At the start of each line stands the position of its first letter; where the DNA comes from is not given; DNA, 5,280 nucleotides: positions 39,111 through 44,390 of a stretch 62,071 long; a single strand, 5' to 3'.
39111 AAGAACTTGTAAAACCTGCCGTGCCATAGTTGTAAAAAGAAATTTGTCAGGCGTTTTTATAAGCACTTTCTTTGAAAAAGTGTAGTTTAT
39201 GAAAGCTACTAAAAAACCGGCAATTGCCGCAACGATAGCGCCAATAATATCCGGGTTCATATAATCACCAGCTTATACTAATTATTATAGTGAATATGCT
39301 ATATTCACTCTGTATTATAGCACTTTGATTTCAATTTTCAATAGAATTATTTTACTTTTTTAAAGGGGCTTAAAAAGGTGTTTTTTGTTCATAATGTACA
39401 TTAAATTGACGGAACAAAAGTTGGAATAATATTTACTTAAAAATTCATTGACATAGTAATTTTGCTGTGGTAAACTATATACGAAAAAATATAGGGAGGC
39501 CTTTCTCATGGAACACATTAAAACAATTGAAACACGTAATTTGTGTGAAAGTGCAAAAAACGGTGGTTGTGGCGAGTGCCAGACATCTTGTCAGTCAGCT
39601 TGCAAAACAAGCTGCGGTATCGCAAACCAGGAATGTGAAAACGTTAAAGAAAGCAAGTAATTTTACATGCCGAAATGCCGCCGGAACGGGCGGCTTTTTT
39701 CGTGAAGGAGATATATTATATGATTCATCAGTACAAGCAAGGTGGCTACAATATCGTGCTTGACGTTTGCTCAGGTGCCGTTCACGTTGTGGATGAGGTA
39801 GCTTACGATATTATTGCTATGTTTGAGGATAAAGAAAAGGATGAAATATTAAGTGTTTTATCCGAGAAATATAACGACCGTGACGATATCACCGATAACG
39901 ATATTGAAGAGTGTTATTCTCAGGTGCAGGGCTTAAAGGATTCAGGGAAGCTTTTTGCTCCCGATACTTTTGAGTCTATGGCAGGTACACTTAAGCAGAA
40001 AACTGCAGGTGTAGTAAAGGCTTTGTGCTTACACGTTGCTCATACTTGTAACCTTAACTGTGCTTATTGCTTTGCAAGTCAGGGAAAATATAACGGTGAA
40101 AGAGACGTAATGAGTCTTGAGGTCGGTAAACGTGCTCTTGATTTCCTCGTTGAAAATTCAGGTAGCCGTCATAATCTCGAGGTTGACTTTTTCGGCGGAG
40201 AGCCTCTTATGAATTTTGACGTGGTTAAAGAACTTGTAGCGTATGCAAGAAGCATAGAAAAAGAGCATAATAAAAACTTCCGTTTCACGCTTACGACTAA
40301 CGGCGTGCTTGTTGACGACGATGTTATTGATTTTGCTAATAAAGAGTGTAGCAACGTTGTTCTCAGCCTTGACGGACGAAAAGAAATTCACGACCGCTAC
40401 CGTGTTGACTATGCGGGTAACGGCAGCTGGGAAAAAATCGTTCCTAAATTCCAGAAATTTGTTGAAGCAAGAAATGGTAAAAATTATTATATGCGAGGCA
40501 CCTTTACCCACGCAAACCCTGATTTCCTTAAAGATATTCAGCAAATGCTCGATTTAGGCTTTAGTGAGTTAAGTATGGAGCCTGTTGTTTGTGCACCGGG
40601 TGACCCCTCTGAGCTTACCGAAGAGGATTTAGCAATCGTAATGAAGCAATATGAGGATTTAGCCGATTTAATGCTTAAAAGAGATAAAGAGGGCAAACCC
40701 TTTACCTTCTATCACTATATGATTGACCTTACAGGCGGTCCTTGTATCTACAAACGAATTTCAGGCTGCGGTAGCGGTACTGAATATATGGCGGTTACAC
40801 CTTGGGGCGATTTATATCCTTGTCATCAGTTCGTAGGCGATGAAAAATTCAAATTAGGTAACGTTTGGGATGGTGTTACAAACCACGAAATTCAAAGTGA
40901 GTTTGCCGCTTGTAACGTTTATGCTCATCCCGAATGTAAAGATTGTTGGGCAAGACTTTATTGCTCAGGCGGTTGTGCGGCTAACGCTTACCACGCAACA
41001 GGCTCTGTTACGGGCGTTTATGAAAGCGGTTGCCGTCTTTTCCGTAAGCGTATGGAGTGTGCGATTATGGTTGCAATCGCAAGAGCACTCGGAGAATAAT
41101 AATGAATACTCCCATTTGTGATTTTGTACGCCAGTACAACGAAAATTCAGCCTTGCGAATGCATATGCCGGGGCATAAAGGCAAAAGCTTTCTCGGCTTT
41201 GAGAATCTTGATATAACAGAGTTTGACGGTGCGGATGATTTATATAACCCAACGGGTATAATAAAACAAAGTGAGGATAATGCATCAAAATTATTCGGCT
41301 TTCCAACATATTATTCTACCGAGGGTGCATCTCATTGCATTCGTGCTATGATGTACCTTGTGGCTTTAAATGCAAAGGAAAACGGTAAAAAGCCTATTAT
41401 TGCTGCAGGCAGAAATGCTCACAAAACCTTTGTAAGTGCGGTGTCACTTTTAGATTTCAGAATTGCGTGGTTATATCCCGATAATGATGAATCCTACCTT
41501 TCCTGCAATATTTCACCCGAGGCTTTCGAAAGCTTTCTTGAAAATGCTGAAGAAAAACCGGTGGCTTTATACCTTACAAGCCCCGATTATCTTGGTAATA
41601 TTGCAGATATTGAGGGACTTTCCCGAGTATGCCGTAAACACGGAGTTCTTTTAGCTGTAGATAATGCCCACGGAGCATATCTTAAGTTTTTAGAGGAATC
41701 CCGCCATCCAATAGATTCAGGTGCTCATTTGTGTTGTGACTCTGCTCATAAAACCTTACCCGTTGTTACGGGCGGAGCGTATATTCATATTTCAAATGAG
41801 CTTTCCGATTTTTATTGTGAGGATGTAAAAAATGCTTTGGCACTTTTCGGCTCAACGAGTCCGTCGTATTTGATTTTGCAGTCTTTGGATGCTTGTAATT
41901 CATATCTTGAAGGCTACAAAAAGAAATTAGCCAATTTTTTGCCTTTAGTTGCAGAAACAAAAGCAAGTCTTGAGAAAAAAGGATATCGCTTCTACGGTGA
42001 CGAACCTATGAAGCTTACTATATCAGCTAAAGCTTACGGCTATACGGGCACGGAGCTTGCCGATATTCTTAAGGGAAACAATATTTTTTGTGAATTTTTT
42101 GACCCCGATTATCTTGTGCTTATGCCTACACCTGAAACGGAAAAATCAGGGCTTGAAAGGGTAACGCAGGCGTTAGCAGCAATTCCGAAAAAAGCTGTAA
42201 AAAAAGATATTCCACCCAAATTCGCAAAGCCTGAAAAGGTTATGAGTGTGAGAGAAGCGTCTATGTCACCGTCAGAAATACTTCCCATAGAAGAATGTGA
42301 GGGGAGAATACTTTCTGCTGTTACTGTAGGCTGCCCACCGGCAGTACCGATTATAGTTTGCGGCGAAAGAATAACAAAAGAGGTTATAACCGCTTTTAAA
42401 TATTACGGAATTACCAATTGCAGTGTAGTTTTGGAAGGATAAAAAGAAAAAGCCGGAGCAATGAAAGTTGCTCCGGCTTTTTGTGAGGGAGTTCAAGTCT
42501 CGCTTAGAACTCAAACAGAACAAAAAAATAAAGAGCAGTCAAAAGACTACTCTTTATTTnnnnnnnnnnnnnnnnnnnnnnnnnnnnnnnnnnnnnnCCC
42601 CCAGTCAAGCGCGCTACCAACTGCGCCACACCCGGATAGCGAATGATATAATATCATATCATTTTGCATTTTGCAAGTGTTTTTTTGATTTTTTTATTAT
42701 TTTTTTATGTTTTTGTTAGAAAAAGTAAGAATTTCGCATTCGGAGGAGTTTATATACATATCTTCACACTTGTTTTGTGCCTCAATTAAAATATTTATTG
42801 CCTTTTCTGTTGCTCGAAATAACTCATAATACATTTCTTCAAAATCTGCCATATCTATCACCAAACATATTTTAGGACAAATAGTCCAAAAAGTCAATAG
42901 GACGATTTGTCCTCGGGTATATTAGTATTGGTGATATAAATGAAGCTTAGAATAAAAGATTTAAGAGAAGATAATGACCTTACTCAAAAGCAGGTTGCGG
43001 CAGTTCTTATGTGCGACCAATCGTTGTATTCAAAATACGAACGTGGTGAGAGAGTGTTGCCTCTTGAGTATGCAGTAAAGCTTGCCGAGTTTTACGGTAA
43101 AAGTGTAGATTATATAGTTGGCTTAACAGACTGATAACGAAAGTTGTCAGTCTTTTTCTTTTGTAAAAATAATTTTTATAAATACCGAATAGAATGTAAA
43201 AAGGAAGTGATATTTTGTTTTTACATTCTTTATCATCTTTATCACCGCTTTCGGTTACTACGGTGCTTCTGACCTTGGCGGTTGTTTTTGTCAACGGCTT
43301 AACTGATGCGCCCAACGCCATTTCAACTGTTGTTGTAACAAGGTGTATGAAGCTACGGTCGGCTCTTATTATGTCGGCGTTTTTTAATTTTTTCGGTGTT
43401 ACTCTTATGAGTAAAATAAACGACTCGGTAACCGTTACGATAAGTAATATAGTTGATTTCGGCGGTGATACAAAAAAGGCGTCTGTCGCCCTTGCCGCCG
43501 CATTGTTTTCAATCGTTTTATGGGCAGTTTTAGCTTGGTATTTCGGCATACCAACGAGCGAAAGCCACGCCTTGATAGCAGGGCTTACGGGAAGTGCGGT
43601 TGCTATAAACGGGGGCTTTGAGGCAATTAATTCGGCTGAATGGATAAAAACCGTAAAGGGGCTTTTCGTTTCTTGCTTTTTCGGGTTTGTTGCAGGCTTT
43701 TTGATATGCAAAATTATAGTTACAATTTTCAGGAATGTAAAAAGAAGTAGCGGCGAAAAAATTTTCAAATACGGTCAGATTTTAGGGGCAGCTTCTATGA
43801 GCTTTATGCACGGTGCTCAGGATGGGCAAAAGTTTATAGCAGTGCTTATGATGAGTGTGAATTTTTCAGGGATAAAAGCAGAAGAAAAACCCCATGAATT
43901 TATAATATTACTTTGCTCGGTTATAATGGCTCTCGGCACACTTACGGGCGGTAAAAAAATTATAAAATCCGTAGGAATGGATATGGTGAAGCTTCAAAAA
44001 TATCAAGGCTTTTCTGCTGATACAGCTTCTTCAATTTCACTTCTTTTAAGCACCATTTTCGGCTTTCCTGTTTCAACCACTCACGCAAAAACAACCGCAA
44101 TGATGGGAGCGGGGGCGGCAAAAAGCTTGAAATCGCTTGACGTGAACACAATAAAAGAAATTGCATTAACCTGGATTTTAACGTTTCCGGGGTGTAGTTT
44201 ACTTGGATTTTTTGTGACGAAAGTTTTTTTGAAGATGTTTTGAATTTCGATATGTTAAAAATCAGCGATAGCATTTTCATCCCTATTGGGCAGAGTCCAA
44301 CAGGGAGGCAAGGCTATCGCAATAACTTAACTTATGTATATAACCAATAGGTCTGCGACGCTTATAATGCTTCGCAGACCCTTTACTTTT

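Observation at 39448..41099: Unlisted 50-codon SCIFF-type RiPP precursor with attenuator hairpin and radical-SAM/SPASM maturase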

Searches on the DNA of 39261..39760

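Call 47: search_rna_families(source=window, start=39261, end=39760, threshold=evalue, max_evalue=1)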
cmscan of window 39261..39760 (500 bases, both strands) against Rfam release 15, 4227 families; matches with E-value up to 1: 2.
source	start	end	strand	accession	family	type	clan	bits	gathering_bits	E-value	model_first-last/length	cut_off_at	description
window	39502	39533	+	RF01320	CRISPR-DR7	Gene; CRISPR;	CL00015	23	37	0.042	1-37/37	no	CRISPR RNA direct repeat element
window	39596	39700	+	RF01394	isrK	Gene; sRNA;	-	19.9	50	0.044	1-77/77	no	isrK Hfq binding RNA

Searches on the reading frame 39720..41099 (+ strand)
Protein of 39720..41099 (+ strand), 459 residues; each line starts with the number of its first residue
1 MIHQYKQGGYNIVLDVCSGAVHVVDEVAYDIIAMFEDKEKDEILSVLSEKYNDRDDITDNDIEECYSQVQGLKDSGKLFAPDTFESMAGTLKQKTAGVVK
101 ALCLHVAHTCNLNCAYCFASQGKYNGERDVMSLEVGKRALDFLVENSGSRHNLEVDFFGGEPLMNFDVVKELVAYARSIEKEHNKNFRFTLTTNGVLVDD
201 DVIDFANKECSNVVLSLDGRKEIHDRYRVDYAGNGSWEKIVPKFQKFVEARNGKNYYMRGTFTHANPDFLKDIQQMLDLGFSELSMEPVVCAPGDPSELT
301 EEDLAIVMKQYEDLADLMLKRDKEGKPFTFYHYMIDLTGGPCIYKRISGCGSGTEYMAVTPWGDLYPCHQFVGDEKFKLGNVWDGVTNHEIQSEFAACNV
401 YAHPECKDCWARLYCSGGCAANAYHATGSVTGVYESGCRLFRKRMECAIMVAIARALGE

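Call 5: search_protein_families(library=ncbifam, proteins=[window:39720-41096:+], max_evalue=0.01)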
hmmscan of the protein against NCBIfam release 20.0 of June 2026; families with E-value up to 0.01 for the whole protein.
window:39720-41096:+ (459 aa): 78 families (the best 25 are shown)
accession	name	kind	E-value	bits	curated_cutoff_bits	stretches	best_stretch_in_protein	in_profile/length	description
TIGR03974.1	rSAM_six_Cys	equivalog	1.6e-230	765.6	425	1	2-453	1-450/451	thioether cross-link-forming SCIFF peptide maturase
NF040492.1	not_ScfB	exception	6.6e-172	572.4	855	1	2-451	4-447/450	ScfB-related radical SAM/SPASM orphan maturase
NF047865.1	rSAM_PapB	equivalog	3.4e-82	276.3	340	1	99-431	2-328/330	PapB family radical SAM/SPASM ranthipeptide maturase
TIGR04064.1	rSAM_nif11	equivalog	3.2e-80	270.1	518.7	1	38-452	25-433/459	nif11-like peptide radical SAM maturase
TIGR03906.1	quino_hemo_SAM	equivalog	4.9e-78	262.8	453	1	2-449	3-444/467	quinohemoprotein amine dehydrogenase maturation protein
TIGR04068.1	rSAM_ocin_clost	equivalog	7.3e-53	180.1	500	2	36-247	14-232/462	Cys-rich peptide radical SAM maturase CcpM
TIGR03978.1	rSAM_paired_1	equivalog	6.5e-39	134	370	1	87-433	67-430/466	His-Xaa-Ser system radical SAM maturase HxsB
NF035951.1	rSAM_RumMC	equivalog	1.3e-36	126.3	720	1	12-254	27-266/510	RumMC family radical SAM sactipeptide maturase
TIGR04163.1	rSAM_cobopep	equivalog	2.4e-34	118.8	375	1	101-451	65-418/428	peptide-modifying radical SAM enzyme CbpB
TIGR04280.1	geopep_mat_rSAM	hypoth_equivalog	1.4e-33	116.5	400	2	104-248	88-231/428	geopeptide radical SAM maturase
TIGR04115.1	rSAM_Cxxx_rpt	equivalog_domain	7.4e-33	114.5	350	1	100-431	2-337/359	radical SAM peptide maturase, CXXX-repeat target family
NF038170.1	lachnocin_rSAM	equivalog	1.6e-32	113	550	1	89-416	65-392/440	lachnocin radical SAM maturase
NF041298.1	rSAM_mat_DynA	equivalog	4.5e-32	111.4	450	1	107-430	8-332/356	dynobactin maturation radical SAM/SPASM protein DynA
NF038107.1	rSAM_NF038107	equivalog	2e-31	109.3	600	1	11-431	17-412/444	Cys-every-fifth radical SAM/SPASM peptide maturase CefB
TIGR04463.1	rSAM_vs_C_rich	equivalog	2.5e-31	108.9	525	1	44-426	22-401/438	TIGR04463 family radical SAM/SPASM RiPP maturase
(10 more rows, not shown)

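Call 6: search_protein_families(library=pfam, proteins=[window:39720-41096:+], max_evalue=0.01)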
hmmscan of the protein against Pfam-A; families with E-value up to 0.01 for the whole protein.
window:39720-41096:+ (459 aa): 4 families
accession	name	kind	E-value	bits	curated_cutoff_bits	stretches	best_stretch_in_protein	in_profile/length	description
PF04055.27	Radical_SAM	-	4.1e-16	60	29.5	1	107-250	4-139/166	Radical SAM superfamily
PF13353.11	Fer4_12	-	3.5e-11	44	22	1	103-220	8-116/137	4Fe-4S single cluster domain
PF13186.11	SPASM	-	0.00011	22.8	21.5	1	350-410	1-67/67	Iron-sulfur cluster-binding domain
PF05402.18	PqqD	-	0.004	17.9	23.4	1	12-64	3-56/67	Coenzyme PQQ synthesis protein D (PqqD)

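Call 32: search_solved_structures(query=window:39720-41096:+, max_evalue=1e-10, show_alignments=1)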
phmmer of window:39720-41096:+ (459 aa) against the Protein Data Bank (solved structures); distinct sequences matched with E-value up to 1e-10: 5.
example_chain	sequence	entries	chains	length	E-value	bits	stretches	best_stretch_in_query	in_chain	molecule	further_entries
5wgg_A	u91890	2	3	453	2.3e-165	554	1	1-451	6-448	Radical SAM domain protein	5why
4k37_A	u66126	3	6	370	1e-15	60.7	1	107-420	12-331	Anaerobic sulfatase-maturating enzyme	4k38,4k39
4k36_A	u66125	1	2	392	1.2e-15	60.4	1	107-420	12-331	Anaerobic sulfatase-maturating enzyme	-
8vpo_A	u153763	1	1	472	9e-14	54.2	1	92-443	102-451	Radical SAM core domain-containing protein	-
9gm3_A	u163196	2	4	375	7.4e-11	44.6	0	103-241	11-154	ChlB radical SAM domain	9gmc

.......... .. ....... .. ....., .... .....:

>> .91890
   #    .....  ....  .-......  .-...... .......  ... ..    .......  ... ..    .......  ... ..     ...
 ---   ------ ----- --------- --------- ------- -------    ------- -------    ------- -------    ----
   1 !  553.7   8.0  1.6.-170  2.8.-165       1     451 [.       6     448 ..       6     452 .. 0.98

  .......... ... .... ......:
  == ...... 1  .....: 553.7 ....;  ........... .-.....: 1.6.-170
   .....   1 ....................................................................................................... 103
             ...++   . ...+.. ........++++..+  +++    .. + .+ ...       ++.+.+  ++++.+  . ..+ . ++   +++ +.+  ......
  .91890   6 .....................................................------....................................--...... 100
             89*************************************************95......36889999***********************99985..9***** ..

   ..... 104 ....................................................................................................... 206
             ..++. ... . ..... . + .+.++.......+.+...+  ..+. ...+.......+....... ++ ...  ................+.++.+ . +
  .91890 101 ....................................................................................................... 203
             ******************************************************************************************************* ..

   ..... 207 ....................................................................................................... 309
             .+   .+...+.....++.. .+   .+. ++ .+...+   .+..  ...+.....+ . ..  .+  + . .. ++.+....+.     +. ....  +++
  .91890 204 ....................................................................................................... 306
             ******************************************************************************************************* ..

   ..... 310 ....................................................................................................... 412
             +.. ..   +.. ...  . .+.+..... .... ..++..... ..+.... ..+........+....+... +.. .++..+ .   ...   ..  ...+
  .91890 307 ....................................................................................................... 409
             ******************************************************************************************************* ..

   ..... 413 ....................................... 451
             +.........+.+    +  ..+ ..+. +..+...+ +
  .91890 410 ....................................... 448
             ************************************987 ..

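Call 35: find_encoding_contigs(protein=window:39720-41099:+, flank=3000, max_places=4)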
Protein window:39720-41099:+ (459 aa): no gene with exactly this product is on record in the collection.

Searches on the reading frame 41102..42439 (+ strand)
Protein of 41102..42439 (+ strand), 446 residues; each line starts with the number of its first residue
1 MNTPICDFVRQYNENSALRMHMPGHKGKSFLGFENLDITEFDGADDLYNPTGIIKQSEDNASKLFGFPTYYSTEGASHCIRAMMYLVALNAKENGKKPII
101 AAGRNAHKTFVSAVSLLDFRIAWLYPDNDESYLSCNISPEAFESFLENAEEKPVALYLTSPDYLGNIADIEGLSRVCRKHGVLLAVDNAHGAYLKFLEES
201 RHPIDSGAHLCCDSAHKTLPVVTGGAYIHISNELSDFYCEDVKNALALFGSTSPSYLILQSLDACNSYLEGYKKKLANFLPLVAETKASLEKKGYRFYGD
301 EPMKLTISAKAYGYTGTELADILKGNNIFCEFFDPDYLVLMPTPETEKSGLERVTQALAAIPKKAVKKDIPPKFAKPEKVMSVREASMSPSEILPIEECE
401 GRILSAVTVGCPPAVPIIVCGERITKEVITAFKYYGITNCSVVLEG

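Call 5: search_protein_families(library=ncbifam, proteins=[window:41102-42439:+], max_evalue=0.01)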
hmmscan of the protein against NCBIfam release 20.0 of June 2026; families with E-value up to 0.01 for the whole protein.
window:41102-42439:+ (446 aa): 18 families
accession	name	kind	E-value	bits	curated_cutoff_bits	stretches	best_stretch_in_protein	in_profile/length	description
NF011603.0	PRK15029.1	equivalog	2.7e-07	29.3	1167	1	47-272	201-442/756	arginine decarboxylase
NF011928.0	PRK15399.1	subfamily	6.4e-07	28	968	0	212-273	362-420/713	lysine decarboxylase LdcC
TIGR03812.1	tyr_de_CO2_Arch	equivalog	2e-06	26.9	299.4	1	70-197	80-201/375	tyrosine decarboxylase MfnA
NF006810.0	PRK09331.1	subfamily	4.4e-05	22.4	301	1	59-191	72-200/397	Sep-tRNA:Cys-tRNA synthetase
TIGR02539.1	SepCysS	equivalog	6.6e-05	22.1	365.25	1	54-224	53-215/370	O-phospho-L-seryl-tRNA:Cys-tRNA synthase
NF006095.0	PRK08247.1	equivalog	0.00028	19.8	585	1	151-262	136-245/369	methionine biosynthesis PLP-dependent protein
NF000586.1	PRK00011.1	subfamily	0.00034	19.5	335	1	152-229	156-231/404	serine hydroxymethyltransferase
NF006003.0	PRK08133.1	equivalog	0.00052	18.8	522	1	156-219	155-214/396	O-succinylhomoserine sulfhydrylase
NF005810.0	PRK07671.1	equivalog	0.0006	19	594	1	152-280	134-260/377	bifunctional cystathionine gamma-lyase/homocysteine desulfhydrase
NF011929.0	PRK15400.1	subfamily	0.00066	18.1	1056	0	391-432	632-673/714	lysine decarboxylase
TIGR04301.1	ODC_inducible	exception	0.0011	17.2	1310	0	376-433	621-682/719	ornithine decarboxylase SpeF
TIGR01326.1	OAH_OAS_sulfhy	subfamily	0.0016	17.3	495.1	1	142-219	132-205/418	O-acetylhomoserine aminocarboxypropyltransferase/cysteine synthase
TIGR03531.1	selenium_SpcS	equivalog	0.002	16.8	224.85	1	86-262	141-315/444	O-phosphoseryl-tRNA(Sec) selenium transferase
NF010092.0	PRK13578.1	subfamily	0.0024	16.2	794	0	366-433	611-682/720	ornithine decarboxylase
NF043007.1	CysBLyMetC_Staph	equivalog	0.0026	16.7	700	1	156-220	139-199/378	cystathionine beta-lyase MetC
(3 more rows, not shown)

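Call 6: search_protein_families(library=pfam, proteins=[window:41102-42439:+], max_evalue=0.01)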
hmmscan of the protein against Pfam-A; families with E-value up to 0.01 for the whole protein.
window:41102-42439:+ (446 aa): 5 families
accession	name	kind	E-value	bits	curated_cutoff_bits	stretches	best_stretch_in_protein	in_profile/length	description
PF01276.26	OKR_DC_1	-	1.4e-29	103.5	27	1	4-275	2-299/417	Orn/Lys/Arg decarboxylase, major domain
PF03711.20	OKR_DC_1_C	-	1.8e-06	28.7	24.2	1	377-434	45-106/132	Orn/Lys/Arg decarboxylase, C-terminal domain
PF05889.19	SepSecS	-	3.7e-05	23.1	21.1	1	86-291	92-296/389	O-phosphoseryl-tRNA(Sec) selenium transferase, SepSecS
PF01053.26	Cys_Met_Meta_PP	-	0.0056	15.7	27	1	143-217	128-198/381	Cys/Met metabolism PLP-dependent enzyme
PF01041.23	DegT_DnrJ_EryC1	-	0.0069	16.1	19.8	0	135-226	98-183/360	DegT/DnrJ/EryC1/StrS aminotransferase family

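Call 33: search_solved_structures(query=window:41102-42439:+, max_evalue=0.00001)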
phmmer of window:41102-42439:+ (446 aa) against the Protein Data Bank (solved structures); distinct sequences matched with E-value up to 0.00001: 3.
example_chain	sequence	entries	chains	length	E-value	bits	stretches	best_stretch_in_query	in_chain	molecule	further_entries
2x3l_A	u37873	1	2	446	1.5e-33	119.7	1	1-437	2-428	ORN/LYS/ARG DECARBOXYLASE FAMILY PROTEIN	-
6q6i_A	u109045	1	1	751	2.1e-08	36.7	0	46-272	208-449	Biodegradative arginine decarboxylase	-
5fkz_E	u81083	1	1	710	4.6e-07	32.4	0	46-273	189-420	LYSINE DECARBOXYLASE, CONSTITUTIVE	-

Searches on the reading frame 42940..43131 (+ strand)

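Call 48: search_protein_families(library=pfam, proteins=[window:42940-43131:+], max_evalue=0.001)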
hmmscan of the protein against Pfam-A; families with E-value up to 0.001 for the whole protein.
window:42940-43131:+ (64 aa): 3 families
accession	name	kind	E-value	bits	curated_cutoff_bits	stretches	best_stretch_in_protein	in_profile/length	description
PF01381.28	HTH_3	-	1.9e-15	57.1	23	1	5-59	1-55/55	Helix-turn-helix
PF13560.12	HTH_31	-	8.9e-11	42.4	27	1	4-53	5-55/64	Helix-turn-helix domain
PF12844.13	HTH_19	-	1.4e-07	31.7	30.2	1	4-59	3-58/64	Helix-turn-helix domain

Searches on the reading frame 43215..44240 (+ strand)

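Call 48: search_protein_families(library=pfam, proteins=[window:43215-44240:+], max_evalue=0.001)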
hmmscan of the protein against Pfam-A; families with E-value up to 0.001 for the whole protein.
window:43215-44240:+ (342 aa): 1 family
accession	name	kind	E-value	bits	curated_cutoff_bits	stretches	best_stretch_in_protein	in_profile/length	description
PF01384.25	PHO4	-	1.7e-74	251.3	33.7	1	27-331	1-350/350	Phosphate transporter family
